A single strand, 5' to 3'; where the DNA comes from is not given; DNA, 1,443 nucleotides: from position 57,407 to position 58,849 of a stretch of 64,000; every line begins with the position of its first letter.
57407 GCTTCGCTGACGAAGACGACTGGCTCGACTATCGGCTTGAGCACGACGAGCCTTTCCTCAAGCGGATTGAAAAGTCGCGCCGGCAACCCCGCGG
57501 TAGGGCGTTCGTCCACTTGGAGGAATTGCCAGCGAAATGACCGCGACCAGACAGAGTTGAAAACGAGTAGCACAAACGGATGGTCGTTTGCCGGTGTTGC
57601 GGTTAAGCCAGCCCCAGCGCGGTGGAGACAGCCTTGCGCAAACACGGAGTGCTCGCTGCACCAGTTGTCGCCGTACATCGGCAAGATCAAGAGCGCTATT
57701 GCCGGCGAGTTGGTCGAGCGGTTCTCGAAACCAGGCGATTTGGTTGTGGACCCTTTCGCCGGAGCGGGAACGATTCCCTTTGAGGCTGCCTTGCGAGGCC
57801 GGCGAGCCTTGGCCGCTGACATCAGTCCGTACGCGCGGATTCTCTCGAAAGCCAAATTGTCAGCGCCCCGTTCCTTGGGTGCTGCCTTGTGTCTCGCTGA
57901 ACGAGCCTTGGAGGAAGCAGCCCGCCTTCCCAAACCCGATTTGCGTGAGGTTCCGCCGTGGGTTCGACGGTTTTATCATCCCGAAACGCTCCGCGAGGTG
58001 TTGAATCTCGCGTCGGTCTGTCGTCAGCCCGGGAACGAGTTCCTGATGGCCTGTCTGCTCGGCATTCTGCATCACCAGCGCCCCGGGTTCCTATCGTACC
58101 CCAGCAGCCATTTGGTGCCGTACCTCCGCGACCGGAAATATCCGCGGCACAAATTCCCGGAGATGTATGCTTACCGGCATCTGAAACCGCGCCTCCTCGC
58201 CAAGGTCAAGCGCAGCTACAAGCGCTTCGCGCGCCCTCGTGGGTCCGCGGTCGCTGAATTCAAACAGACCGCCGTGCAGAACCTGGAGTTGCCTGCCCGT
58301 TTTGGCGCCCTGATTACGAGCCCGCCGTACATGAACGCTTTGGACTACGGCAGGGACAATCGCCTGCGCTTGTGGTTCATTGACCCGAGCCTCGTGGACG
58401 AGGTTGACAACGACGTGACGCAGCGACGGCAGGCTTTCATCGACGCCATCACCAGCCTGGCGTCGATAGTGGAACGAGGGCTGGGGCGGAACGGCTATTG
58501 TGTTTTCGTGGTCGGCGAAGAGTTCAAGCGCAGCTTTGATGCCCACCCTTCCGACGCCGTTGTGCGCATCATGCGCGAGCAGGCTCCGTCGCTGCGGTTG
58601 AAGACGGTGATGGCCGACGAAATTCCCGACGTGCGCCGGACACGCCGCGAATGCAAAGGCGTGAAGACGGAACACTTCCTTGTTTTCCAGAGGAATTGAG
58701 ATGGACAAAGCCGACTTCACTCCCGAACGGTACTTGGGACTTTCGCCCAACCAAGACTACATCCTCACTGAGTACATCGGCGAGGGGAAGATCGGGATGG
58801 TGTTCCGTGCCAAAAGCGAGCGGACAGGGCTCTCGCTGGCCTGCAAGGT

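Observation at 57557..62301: Tightly coupled operon of SPPY methyltransferase + protein-kinase/P-loop NTPase fusion + tandem Rossmann (CARF/SAVED-like?) protein: candidate undescribed defence system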

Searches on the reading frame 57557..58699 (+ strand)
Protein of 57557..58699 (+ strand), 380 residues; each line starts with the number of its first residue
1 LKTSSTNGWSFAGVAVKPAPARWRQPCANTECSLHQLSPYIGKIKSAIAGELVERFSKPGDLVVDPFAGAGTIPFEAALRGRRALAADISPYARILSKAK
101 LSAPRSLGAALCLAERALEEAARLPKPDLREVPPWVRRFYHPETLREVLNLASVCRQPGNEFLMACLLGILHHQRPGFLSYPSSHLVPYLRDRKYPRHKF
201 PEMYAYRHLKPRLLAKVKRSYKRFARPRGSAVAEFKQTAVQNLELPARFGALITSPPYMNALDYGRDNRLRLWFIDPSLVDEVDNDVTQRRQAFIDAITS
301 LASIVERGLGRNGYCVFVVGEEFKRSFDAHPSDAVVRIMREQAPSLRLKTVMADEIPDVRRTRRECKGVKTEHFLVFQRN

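Call 3: search_protein_families(library=pfam, proteins=[window:57557-58699:+], max_evalue=0.1)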
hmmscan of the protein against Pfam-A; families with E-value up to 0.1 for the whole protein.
window:57557-58699:+ (380 aa): 5 families
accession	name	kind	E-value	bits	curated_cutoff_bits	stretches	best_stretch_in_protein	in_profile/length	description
PF01555.25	N6_N4_Mtase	-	4.3e-09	37.1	26.7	1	47-92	169-214/221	DNA methylase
PF01170.24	UPF0020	-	1.1e-08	35.5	22.3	1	42-86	10-55/197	RMKL-like, methyltransferase domain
PF02086.21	MethyltransfD12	-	9.8e-06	25.9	22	1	44-104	4-66/253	D12 class N6 adenine-specific DNA methyltransferase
PF03602.21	Cons_hypoth95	-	0.006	16.7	24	1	36-94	20-77/182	Conserved hypothetical protein 95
PF02475.24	TRM5-TYW2_MTfase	-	0.049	14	28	1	53-93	30-72/164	TRM5/TYW2 methyltransferase domain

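Call 4: search_protein_families(library=padloc, proteins=[window:57557-58699:+], max_evalue=0.1)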
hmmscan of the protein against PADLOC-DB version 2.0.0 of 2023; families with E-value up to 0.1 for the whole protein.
window:57557-58699:+ (380 aa): 56 families (the best 25 are shown)
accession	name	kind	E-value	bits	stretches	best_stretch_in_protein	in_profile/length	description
PDLC03325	MTase_II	-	3.4e-22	76.8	2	32-152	65-176/426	Type II methyltransferase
PDLC03353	MTase_II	-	5.1e-12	43.9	2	48-101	197-250/260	Type II methyltransferase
PDLC03380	MTase_II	-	6.2e-12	43.4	1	23-102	20-99/393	Type II methyltransferase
PDLC03224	MTase_II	-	1e-11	42.5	2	46-100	79-134/481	Type II methyltransferase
PDLC03322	MTase_II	-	2.9e-10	37.6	1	23-101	25-106/446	Type II methyltransferase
PDLC03364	MTase_II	-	3.7e-10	37.3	2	29-103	27-102/380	Type II methyltransferase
PDLC03312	MTase_II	-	6e-10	35.5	1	15-114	771-871/1344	Type II methyltransferase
PDLC03239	MTase_II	-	9e-10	35.8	1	23-100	52-133/442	Type II methyltransferase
PDLC03387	MTase_II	-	7.7e-09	33.1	2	52-102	226-276/289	Type II methyltransferase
PDLC03351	MTase_II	-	2e-08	31.8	1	36-92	123-179/348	Type II methyltransferase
PDLC03362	MTase_II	-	7.6e-08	29.6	2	38-101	47-111/438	Type II methyltransferase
PDLC03377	MTase_II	-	1.4e-07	28.5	1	29-101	90-163/504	Type II methyltransferase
PDLC03228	MTase_II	-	3e-07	28.5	1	50-111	154-214/227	Type II methyltransferase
PDLC03319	MTase_II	-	4.7e-07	27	1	40-100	4-64/503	Type II methyltransferase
PDLC03389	MTase_II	-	1e-06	25.7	1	247-276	278-307/445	Type II methyltransferase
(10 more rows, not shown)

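Call 5: search_protein_families(library=ncbifam, proteins=[window:57557-58699:+], max_evalue=0.1)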
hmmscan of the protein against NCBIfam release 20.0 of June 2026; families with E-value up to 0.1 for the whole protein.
window:57557-58699:+ (380 aa): 7 families
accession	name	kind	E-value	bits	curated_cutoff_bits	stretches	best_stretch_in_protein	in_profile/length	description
NF042963.1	DUF1156_antiphage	equivalog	7.8e-07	27.6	1000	1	55-101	180-225/960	anti-phage-associated DUF1156 domain-containing protein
NF040850.1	Trm14_Thcoccales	equivalog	6.6e-06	25.3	480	1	43-103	201-261/365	tRNA (guanine(6)-N2)-methyltransferase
TIGR01177.1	TIGR01177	hypoth_equivalog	0.00033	20.1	316.55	1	58-90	181-213/330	TIGR01177 family methyltransferase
NF010253.0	PRK13699.1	subfamily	0.00084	19.1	244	1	51-89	155-193/226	DNA methyltransferase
NF040721.1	Trm14_Arch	equivalog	0.003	16.7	280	1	44-84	175-216/370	tRNA (guanine(6)-N2)-methyltransferase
NF050803.1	DnaMtaseCcrMCaul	equivalog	0.014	14.4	830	1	56-106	202-252/350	adenine-specific DNA-methyltransferase CcrM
NF008572.0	PRK11524.1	equivalog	0.059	12.5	292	0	52-89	207-244/294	adenine-specific DNA-methyltransferase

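Call 62: search_solved_structures(query=window:57557-58699:+, max_evalue=1, show_alignments=2)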
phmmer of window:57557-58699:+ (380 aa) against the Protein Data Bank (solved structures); distinct sequences matched with E-value up to 1: 19.
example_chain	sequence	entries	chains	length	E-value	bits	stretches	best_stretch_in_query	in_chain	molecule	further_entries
2zie_A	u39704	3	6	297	1.9e-06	30.5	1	48-100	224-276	Putative modification methylase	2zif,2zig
8s9m_A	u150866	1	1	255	0.011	18.1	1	55-98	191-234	DNA cytosine-N4 methyltransferase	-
8s9n_A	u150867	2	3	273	0.013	17.9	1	55-98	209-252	DNA cytosine-N4 methyltransferase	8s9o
3egi_A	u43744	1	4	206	0.018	17.4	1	43-97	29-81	Trimethylguanosine synthase homolog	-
3gdh_A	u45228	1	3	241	0.023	17.1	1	43-97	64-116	Trimethylguanosine synthase homolog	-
3tlj_A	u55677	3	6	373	0.029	16.7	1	42-103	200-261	tRNA (guanine N2-)-methyltransferase Trm14 | Crystal structure of Trm14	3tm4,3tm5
1ufk_A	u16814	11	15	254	0.03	16.7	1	50-121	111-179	TT0836 protein | Ribosomal protein L11 methyltransferase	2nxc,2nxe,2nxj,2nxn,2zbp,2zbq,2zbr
3cjt_A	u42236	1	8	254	0.032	16.6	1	49-120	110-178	Ribosomal protein L11 methyltransferase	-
1eg2_A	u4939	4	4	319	0.06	15.7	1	45-94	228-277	MODIFICATION METHYLASE RSRI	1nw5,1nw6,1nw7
1nw8_A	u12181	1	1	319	0.06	15.7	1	45-94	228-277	MODIFICATION METHYLASE RSRI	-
1ws6_A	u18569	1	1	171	0.066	15.6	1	43-110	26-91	methyltransferase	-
6pbd_A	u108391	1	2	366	0.15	14.4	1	52-96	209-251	Modification methylase CcrMI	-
3k0b_A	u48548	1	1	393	0.17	14.2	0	42-83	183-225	predicted N6-adenine-specific DNA methylase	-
5e71_A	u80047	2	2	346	0.28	13.5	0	56-92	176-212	N2, N2-dimethylguanosine tRNA methyltransferase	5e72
8urk_A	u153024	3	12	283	0.29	13.4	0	55-91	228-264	Methyltransferase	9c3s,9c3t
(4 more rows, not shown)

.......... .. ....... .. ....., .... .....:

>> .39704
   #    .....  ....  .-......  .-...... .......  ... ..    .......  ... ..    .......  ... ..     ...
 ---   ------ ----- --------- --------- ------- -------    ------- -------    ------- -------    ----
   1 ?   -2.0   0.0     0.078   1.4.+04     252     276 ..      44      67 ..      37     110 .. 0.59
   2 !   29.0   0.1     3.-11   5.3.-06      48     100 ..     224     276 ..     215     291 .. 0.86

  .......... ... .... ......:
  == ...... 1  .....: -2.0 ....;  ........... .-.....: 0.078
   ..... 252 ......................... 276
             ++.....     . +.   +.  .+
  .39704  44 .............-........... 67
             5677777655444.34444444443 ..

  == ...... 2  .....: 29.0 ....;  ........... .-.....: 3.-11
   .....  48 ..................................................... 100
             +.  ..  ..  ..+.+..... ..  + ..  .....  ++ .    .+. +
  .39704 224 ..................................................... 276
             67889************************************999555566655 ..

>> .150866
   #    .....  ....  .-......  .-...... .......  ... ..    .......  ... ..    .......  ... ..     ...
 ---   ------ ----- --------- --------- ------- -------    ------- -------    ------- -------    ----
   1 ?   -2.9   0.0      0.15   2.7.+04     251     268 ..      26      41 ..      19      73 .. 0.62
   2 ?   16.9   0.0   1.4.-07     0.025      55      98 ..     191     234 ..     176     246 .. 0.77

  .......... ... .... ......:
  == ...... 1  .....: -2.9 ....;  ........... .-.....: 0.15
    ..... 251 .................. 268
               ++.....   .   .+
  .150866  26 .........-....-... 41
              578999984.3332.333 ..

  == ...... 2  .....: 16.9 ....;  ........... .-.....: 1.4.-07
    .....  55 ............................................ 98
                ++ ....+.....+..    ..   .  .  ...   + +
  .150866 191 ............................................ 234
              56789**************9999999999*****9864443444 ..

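Call 72: find_homologous_proteins(query=window:57557-58699:+, max_evalue=0.00001)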
Query window:57557-58699:+ (380 aa): 3783 proteins with E <= 0.00001 among 8000 candidates; the best 120 are listed.
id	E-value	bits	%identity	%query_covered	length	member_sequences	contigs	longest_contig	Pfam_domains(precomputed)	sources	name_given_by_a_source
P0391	1.1e-227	773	100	91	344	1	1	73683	PF02086.22,PF01170.25,PF01555.25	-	-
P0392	8.0e-215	731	87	97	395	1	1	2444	PF01170.25,PF01555.25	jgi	-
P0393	4.3e-214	729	86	97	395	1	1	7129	PF02086.22,PF01170.25,PF01555.25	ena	-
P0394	6.2e-214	728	85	100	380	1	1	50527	PF02086.22,PF01170.25,PF01555.25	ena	-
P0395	1.2e-213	727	84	100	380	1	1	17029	PF02086.22,PF01170.25,PF01555.25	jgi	-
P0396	5.9e-212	722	84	100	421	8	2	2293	PF01170.25,PF01555.25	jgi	-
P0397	7.5e-212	721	84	100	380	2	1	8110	PF01170.25,PF01555.25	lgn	-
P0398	9.0e-212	721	84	100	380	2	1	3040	PF01170.25,PF01555.25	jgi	jgi:hypothetical protein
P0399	1.2e-211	721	84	100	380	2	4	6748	PF02086.22,PF01555.25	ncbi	-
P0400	4.5e-211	719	84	100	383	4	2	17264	PF02086.22,PF01170.25,PF01555.25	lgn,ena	-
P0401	1.7e-210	717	83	100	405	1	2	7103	PF01170.25,PF01555.25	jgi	jgi:hypothetical protein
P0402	6.0e-209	712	86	97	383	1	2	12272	PF01170.25,PF01555.25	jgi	-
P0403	8.6e-209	711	83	100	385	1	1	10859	PF02086.22,PF01170.25,PF01555.25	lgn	-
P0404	3.3e-208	709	82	100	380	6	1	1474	PF01170.25,PF01555.25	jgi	jgi:hypothetical protein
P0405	5.8e-208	709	83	100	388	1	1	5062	PF01170.25,PF01555.25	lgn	-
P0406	4.1e-207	706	84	97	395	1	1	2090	PF01170.25,PF01555.25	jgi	jgi:hypothetical protein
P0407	3.1e-205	700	82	100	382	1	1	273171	PF01170.25,PF01555.25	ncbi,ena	-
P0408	4.2e-205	699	81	100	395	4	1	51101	PF01170.25,PF01555.25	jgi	-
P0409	5.2e-205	699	82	100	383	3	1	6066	PF01170.25,PF01555.25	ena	-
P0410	1.8e-204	697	81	100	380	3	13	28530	PF01170.25,PF01555.25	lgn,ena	-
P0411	5.1e-204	696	81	100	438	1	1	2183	PF01170.25,PF01555.25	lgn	-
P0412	2.9e-203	693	82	97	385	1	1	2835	PF01170.25,PF01555.25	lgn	-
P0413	4.9e-203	692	81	100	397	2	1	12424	PF01170.25,PF01555.25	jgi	jgi:SAM-dependent methyltransferase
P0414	5.7e-203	692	84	97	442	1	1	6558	PF02086.22,PF01170.25,PF01555.25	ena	-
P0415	3.7e-202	689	80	100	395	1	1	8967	PF01555.25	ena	-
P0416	5.9e-199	679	81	97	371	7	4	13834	PF01170.25,PF01555.25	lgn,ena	-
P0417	1.2e-198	678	86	91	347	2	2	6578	PF02086.22,PF01170.25,PF01555.25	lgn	-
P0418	9.2e-197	672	80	97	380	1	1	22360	PF01170.25,PF01555.25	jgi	-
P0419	1.1e-195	668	78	100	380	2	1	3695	PF01170.25,PF01555.25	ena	-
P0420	1.0e-194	665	77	100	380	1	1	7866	PF01170.25,PF01555.25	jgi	jgi:hypothetical protein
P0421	5.5e-194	663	77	100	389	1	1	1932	PF01170.25,PF01555.25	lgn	-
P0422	8.1e-194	662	79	95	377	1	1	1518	PF01170.25,PF01555.25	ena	-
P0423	9.2e-194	662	77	100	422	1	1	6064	PF01170.25,PF01555.25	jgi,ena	-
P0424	2.4e-191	654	76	100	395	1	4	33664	PF01170.25,PF01555.25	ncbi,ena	-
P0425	7.2e-191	652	75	100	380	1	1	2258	PF01170.25,PF01555.25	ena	-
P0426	1.6e-190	651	77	97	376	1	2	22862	PF01170.25,PF01555.25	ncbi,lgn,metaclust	metaclust:status=active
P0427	2.7e-190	650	76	100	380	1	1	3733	PF02086.22,PF01170.25,PF01555.25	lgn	-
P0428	4.8e-190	650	74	100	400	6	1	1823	PF01170.25,PF01555.25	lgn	-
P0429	1.6e-189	648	75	100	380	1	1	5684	PF01170.25,PF01555.25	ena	-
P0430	1.8e-189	648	73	100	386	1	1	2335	PF01170.25,PF01555.25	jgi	jgi:hypothetical protein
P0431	3.6e-189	647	77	96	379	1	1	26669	PF01170.25,PF01555.25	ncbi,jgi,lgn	jgi:hypothetical protein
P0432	5.8e-189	646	77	96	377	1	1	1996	PF01170.25,PF01555.25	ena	-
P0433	6.6e-189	646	78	95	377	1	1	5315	PF01170.25,PF01555.25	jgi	jgi:DNA methylase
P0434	6.7e-189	646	84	91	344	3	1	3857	PF02086.22,PF01170.25,PF01555.25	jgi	jgi:hypothetical protein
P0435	7.4e-189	646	78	97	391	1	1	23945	PF01170.25,PF01555.25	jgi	jgi:DNA methylase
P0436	9.0e-189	645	78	97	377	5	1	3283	PF01170.25,PF01555.25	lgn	-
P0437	1.3e-188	645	76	98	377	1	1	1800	PF01170.25,PF01555.25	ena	-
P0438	1.9e-188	644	75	100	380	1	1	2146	PF01170.25,PF01555.25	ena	-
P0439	2.4e-188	644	75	100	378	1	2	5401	PF01170.25,PF01555.25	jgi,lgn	jgi:hypothetical protein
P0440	3.1e-188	644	75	99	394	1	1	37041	PF01555.25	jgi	jgi:DNA methylase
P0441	4.5e-188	643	78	95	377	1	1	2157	PF01170.25,PF01555.25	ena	-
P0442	4.5e-188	643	74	100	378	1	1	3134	PF01170.25,PF01555.25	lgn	-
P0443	7.8e-188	642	75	99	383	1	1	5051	PF01170.25,PF01555.25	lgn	-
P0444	8.2e-188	642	76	97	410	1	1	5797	PF01170.25,PF01555.25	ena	-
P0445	1.6e-187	641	75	97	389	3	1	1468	PF01170.25,PF01555.25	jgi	-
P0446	6.1e-187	639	74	100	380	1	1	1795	PF01170.25,PF01555.25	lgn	-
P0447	8.2e-187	639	76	97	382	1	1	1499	PF01170.25,PF01555.25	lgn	-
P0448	9.3e-186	635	76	97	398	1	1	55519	PF01170.25,PF01555.25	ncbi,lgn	-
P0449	1.8e-185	634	73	99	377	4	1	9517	PF01170.25,PF01555.25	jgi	jgi:hypothetical protein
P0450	1.9e-185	634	76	95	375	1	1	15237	PF01170.25,PF01555.25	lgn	-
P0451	2.3e-185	634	77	95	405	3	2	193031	PF01170.25,PF01555.25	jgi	jgi:hypothetical protein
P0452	2.4e-185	634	74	100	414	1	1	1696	PF01170.25,PF01555.25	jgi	jgi:hypothetical protein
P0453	1.0e-184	632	73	100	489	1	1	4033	PF01555.25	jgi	jgi:hypothetical protein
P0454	1.6e-184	631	74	100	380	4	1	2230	PF01170.25,PF01555.25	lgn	-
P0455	2.3e-184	631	77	94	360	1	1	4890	PF01170.25,PF01555.25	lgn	-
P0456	3.7e-184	630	74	100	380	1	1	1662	PF01170.25,PF01555.25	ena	-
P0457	5.4e-184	630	73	100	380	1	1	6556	PF01555.25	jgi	jgi:hypothetical protein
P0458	6.5e-184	629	76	96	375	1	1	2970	PF01170.25,PF01555.25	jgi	jgi:hypothetical protein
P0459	6.6e-184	629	74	100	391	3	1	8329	PF01170.25,PF01555.25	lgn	-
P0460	1.2e-183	628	73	100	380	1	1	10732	PF01170.25,PF01555.25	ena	-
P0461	1.4e-183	628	73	99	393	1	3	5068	PF01170.25,PF01555.25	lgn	-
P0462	1.8e-183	628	75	96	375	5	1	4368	PF01170.25,PF01555.25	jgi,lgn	jgi:hypothetical protein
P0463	2.4e-183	628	73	100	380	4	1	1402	PF01170.25,PF01555.25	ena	-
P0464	4.1e-183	627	73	100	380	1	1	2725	PF01170.25,PF01555.25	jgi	jgi:hypothetical protein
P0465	5.5e-183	626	74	97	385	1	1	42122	PF01170.25,PF01555.25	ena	-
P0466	8.2e-183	626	73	99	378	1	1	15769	PF01170.25,PF01555.25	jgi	jgi:hypothetical protein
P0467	1.4e-182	625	75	96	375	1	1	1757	PF01170.25,PF01555.25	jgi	-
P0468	2.2e-182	624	76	95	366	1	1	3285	PF01170.25,PF01555.25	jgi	-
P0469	3.0e-182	624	73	99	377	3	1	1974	PF01170.25,PF01555.25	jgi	jgi:hypothetical protein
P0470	7.5e-182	623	75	97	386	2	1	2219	PF01170.25,PF01555.25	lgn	-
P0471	7.8e-182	623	72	100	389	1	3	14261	PF02086.22,PF01170.25,PF01555.25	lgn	-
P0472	8.3e-182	622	73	100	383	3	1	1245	PF01170.25,PF01555.25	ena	-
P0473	2.6e-181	621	72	99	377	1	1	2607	PF01170.25,PF01555.25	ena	-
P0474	3.2e-181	621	72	100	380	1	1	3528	PF01170.25,PF01555.25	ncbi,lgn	-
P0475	3.5e-181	620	74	97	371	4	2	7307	PF01170.25,PF01555.25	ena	-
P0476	5.5e-181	620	74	97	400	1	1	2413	PF01170.25,PF01555.25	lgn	-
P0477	7.7e-181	619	75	98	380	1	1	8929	PF01170.25,PF01555.25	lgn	-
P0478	8.4e-181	619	75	97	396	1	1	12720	PF01170.25,PF01555.25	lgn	-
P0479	9.8e-181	619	74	96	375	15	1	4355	PF01170.25,PF01555.25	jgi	-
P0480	1.1e-180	619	75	96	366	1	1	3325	PF01170.25,PF01555.25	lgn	-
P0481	1.6e-180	618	74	95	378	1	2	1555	PF01170.25,PF01555.25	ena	-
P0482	7.7e-180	616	75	94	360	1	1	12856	PF01170.25,PF01555.25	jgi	jgi:SAM-dependent methyltransferase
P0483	1.3e-179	615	72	98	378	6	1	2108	PF01170.25,PF01555.25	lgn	-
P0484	2.3e-179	614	72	99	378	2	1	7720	PF01170.25,PF01555.25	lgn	-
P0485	6.1e-179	613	73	96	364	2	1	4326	PF01170.25,PF01555.25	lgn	-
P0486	1.1e-178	612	74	96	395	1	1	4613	PF01170.25,PF01555.25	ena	-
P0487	1.6e-178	612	73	96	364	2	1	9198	PF01170.25,PF01555.25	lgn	-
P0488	2.4e-178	611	74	97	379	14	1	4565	PF01170.25,PF01555.25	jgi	jgi:hypothetical protein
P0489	2.5e-178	611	73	96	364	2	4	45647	PF01170.25,PF01555.25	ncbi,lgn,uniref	ncbi:hypothetical protein [Candidatus Methylomirabilis sp.]|uniref:hypothetical protein n=1 Tax=Cand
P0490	2.5e-178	611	80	91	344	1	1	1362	PF01170.25,PF01555.25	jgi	jgi:SAM-dependent methyltransferase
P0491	2.9e-178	611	71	99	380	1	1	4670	PF01170.25,PF01555.25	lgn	-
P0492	3.7e-178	610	74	95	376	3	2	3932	PF01555.25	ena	-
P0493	3.8e-178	610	72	96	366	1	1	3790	PF01555.25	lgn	-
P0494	4.4e-178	610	72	96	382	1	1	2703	PF01170.25,PF01555.25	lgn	-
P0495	4.6e-178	610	72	97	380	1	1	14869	PF01170.25,PF01555.25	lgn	-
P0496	9.4e-178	609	71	100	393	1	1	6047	PF01170.25,PF01555.25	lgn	-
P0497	1.0e-177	609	71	96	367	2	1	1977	PF01170.25,PF01555.25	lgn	-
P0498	1.0e-177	609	71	98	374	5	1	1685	PF01170.25,PF01555.25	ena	-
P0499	1.7e-177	608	75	94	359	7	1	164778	PF01170.25,PF01555.25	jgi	jgi:hypothetical protein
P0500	2.7e-177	608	73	97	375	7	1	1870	PF01170.25,PF01555.25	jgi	jgi:SAM-dependent methyltransferase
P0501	2.7e-177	608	72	99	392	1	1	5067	PF01170.25,PF01555.25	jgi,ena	-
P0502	3.6e-177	607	74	97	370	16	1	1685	PF01170.25,PF01555.25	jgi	-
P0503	7.4e-177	606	71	99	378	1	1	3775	PF02086.22,PF01170.25,PF01555.25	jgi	jgi:hypothetical protein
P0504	7.7e-177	606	73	97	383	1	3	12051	PF01170.25,PF01555.25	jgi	jgi:hypothetical protein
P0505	1.2e-176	606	73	97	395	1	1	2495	PF01170.25,PF01555.25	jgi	-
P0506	1.2e-176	605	84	84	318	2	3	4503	PF01170.25,PF01555.25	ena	-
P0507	1.5e-176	605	73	97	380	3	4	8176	PF01170.25,PF01555.25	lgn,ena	-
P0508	1.7e-176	605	71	100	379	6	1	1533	PF01170.25,PF01555.25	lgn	-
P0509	2.6e-176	604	73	96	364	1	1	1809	PF01170.25,PF01555.25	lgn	-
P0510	2.6e-176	604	73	95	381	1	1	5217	PF01170.25,PF01555.25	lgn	-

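Call 73: find_encoding_contigs(protein=P0407, flank=7000, max_places=1)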
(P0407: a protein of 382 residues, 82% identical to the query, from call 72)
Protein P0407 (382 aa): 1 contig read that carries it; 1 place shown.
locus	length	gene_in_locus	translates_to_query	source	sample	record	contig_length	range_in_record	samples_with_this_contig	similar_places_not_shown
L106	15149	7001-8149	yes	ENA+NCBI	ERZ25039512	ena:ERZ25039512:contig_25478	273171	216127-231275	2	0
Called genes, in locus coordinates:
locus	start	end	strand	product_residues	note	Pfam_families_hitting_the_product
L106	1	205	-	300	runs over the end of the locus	PF07596:SBP_bac_10 (weak)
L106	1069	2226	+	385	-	PF06750:A24_N_bact, PF01478:Peptidase_A24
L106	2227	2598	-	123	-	PF01264:Chorismate_synt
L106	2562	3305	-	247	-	PF01264:Chorismate_synt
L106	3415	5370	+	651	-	PF00072:Response_reg, PF08448:PAS_4 (faint), PF00989:PAS, PF13188:PAS_8 (weak), PF00512:HisKA, PF02518:HATPase_c, PF00072:Response_reg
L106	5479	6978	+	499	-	PF00309:Sigma54_AID, PF04963:Sigma54_CBD, PF04552:Sigma54_DBD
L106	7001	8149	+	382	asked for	PF01170:UPF0020 (faint), PF01555:N6_N4_Mtase (weak)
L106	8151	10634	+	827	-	PF00069:Pkinase, PF07714:PK_Tyr_Ser-Thr, PF03109:ABC1 (weak), PF24389:ORC-CDC6-like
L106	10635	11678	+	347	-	-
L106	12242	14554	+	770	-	-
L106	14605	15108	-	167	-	PF22666:Glyco_hydro_2_N2 (weak)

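Call 74: find_encoding_contigs(protein=P0451, flank=7000, max_places=1)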
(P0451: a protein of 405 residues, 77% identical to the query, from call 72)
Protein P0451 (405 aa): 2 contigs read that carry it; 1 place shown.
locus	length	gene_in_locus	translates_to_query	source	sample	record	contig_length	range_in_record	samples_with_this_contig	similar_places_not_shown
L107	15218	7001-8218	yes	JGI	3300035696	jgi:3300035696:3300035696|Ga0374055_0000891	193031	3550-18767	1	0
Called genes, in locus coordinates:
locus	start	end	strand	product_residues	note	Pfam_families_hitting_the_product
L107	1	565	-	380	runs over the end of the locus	PF06347:SH3_4 (faint), PF08239:SH3_3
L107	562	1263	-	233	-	PF01479:S4, PF00849:PseudoU_synth_2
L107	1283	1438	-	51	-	-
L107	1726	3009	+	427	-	PF00171:Aldedh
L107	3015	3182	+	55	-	-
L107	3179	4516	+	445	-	-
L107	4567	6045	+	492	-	-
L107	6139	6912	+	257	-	PF04029:2-ph_phosp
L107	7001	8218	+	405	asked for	PF01170:UPF0020 (weak), PF01555:N6_N4_Mtase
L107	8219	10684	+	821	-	PF00069:Pkinase, PF07714:PK_Tyr_Ser-Thr, PF03109:ABC1 (weak), PF24389:ORC-CDC6-like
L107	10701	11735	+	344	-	-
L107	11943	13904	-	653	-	PF13306:LRR_5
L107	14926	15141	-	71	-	-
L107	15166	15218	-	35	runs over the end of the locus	-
